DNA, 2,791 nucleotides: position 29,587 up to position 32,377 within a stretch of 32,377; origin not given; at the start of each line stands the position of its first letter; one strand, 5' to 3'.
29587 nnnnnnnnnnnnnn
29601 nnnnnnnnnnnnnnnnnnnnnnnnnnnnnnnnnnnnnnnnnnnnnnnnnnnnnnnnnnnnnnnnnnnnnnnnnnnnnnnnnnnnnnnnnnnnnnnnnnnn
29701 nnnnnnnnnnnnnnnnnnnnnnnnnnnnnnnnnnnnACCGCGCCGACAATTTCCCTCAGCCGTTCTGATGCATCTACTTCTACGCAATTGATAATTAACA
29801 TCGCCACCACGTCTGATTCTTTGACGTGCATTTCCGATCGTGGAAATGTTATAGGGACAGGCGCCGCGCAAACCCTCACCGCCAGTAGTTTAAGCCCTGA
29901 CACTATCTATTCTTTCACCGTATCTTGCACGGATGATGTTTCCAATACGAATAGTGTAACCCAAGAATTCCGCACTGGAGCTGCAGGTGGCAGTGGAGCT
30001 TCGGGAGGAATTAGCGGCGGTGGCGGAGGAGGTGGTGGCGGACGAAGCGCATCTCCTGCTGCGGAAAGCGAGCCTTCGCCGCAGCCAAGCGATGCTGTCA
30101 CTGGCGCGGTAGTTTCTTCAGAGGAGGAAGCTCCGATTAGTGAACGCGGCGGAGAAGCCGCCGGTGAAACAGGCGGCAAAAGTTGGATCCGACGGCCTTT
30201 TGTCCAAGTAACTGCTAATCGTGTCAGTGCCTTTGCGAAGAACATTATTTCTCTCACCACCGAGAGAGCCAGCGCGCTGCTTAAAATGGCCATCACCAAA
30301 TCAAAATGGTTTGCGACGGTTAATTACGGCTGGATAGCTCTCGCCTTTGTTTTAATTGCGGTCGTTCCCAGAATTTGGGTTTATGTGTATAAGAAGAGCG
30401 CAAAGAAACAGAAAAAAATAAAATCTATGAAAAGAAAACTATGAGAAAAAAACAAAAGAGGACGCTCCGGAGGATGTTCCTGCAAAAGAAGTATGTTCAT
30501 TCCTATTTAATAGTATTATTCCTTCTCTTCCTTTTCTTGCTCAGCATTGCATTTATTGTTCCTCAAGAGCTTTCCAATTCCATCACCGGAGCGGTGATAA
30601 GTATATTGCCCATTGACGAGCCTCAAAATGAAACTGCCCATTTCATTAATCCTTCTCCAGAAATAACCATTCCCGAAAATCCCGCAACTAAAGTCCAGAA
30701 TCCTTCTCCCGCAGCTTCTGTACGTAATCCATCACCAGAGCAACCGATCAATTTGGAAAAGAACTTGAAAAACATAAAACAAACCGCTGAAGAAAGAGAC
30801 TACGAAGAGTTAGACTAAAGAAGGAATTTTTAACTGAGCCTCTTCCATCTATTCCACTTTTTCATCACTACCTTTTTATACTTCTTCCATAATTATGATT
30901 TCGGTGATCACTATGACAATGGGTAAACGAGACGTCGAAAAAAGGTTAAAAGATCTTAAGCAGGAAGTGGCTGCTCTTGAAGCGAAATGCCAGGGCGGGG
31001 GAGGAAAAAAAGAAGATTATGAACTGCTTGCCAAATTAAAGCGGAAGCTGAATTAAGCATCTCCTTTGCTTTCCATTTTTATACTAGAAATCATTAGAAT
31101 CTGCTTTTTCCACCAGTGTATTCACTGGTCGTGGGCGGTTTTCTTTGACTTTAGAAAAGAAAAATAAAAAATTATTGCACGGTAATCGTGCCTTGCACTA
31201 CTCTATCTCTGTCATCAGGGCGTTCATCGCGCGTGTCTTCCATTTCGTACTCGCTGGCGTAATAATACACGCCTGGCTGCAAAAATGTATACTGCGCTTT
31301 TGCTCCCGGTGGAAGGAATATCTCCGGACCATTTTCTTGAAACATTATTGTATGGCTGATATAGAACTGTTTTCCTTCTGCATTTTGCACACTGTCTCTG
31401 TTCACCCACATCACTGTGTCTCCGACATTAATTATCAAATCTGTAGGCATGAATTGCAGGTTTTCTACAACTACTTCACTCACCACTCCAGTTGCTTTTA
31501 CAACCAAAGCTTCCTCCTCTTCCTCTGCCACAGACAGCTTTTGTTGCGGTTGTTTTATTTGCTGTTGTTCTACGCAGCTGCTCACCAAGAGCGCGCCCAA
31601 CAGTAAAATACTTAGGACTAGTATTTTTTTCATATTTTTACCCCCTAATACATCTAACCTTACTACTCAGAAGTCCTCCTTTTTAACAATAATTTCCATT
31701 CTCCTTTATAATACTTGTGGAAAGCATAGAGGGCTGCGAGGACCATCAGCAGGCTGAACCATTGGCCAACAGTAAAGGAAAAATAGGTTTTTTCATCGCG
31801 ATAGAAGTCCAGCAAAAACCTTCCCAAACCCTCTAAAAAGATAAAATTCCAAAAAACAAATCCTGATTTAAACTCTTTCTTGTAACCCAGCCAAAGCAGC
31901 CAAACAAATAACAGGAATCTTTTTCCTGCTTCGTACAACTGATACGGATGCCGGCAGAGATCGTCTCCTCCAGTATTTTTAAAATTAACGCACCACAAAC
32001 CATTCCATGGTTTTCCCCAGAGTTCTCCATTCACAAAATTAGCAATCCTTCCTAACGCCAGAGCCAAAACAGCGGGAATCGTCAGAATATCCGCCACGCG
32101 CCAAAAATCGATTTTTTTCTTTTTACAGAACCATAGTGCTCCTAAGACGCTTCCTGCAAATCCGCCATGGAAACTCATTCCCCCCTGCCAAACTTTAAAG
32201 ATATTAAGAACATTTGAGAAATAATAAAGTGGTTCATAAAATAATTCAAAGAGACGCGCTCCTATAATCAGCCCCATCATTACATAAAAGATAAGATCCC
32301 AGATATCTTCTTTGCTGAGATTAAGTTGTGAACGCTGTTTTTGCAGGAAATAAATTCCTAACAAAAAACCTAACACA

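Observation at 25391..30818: Translationally coupled three-gene surface module: fused double-RHH protein, 1585-aa beta-helix/Ig glycoprotein, small paralogous-anchor protein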

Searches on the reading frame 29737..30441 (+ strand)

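Call 33: search_protein_families(library=pfam, proteins=[window:29737-30441:+], max_evalue=10)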
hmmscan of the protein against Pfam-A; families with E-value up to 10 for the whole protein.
window:29737-30441:+ (235 aa): 4 families
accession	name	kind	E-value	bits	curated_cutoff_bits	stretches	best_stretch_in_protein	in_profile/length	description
PF16656.11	Pur_ac_phosph_N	-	0.016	16.2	30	1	24-80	49-93/93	Purple acid Phosphatase, N-terminal domain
PF23473.1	LysM3_LYK4_5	-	0.14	12.7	29.3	1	23-61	7-42/48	LYK4/5 LysM3 domain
PF13750.12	Big_3_3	-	0.33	11.1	27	1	51-79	117-145/157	Bacterial Ig-like domain (group 3)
PF00558.24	Vpu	-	0.76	10.1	24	1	198-233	8-44/81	Vpu protein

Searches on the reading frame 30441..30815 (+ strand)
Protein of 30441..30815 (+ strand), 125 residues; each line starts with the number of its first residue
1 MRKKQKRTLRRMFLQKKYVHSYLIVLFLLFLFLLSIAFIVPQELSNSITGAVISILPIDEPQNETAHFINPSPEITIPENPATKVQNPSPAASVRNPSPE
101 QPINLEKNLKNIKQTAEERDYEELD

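Call 6: search_protein_families(library=pfam, proteins=[window:30441-30815:+], max_evalue=1)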
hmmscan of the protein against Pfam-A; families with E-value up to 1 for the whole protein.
window:30441-30815:+ (125 aa): 3 families
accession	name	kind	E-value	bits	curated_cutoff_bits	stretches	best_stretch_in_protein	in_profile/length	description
PF12420.13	DUF3671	-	0.051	13.5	34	1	3-40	145-180/223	Fam-L, Fam-M like protein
PF21976.1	SMIM43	-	0.19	12.2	27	1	22-50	10-38/63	Small integral membrane protein 43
PF16165.10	Ferlin_C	-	0.38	11.1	29.4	1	15-48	119-154/154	Ferlin C-terminus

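Call 7: search_protein_families(library=ncbifam, proteins=[window:30441-30815:+], max_evalue=1)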
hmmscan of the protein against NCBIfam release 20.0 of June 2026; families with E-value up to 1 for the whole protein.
window:30441-30815:+ (125 aa): 1 family
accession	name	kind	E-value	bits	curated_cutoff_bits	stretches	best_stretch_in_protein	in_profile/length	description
NF038216.1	ABZJ_00895_fam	subfamily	0.085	12.8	33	1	16-57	1-42/134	ABZJ_00895 family protein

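Call 20: find_homologous_proteins(query=window:30441-30815:+, max_evalue=0.01)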
Query window:30441-30815:+ (125 aa): 1 proteins with E <= 0.01 among 336 candidates.
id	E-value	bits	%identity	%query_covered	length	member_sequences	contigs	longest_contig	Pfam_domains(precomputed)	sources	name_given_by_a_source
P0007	1.7e-73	262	100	100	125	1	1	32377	-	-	-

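Call 79: search_protein_families(library=phrogs, proteins=[window:30441-30815:+], max_evalue=1)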
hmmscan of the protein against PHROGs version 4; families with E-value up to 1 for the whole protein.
window:30441-30815:+ (125 aa): 0 families

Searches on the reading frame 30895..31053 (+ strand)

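Call 6: search_protein_families(library=pfam, proteins=[window:30895-31053:+], max_evalue=1)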
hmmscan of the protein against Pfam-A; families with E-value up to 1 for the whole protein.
window:30895-31053:+ (53 aa): 3 families
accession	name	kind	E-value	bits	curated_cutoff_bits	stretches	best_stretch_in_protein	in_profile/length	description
PF23991.1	DUF7310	-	0.06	14.3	40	1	12-33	33-54/83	Coiled-coil region of unknown function (DUF7310)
PF22046.2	FabMG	-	0.093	11.9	27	1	3-31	45-74/431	Enoyl-acyl carrier protein reductase FabMG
PF02370.21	M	-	0.094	13.7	20.8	1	11-29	3-21/21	M protein repeat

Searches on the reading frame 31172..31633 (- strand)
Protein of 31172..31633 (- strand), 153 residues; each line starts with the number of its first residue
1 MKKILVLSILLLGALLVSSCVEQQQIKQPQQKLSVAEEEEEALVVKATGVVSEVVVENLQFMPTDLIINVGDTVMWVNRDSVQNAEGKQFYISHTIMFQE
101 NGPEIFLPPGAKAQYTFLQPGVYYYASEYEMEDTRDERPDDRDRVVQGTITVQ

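Call 6: search_protein_families(library=pfam, proteins=[window:31172-31633:-], max_evalue=1)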
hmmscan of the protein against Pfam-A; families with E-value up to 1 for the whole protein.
window:31172-31633:- (153 aa): 3 families
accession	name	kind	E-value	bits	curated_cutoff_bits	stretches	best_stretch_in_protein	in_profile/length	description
PF00127.26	Copper-bind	-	0.013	16.3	21.2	1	55-125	8-82/99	Copper binding proteins, plastocyanin/azurin family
PF01888.22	CbiD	-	0.12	12.1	25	1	17-74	167-224/254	CbiD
PF07172.16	GRP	-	0.41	11.7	30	1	2-39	4-37/90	Glycine rich protein family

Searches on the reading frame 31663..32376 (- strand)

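Call 6: search_protein_families(library=pfam, proteins=[window:31663-32376:-], max_evalue=1)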
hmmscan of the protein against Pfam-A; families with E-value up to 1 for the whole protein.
window:31663-32376:- (237 aa): 1 family
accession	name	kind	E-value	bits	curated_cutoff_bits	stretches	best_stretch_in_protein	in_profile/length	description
PF01790.23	LGT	-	1e-61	208.8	24.9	1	1-219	19-238/240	Prolipoprotein diacylglyceryl transferase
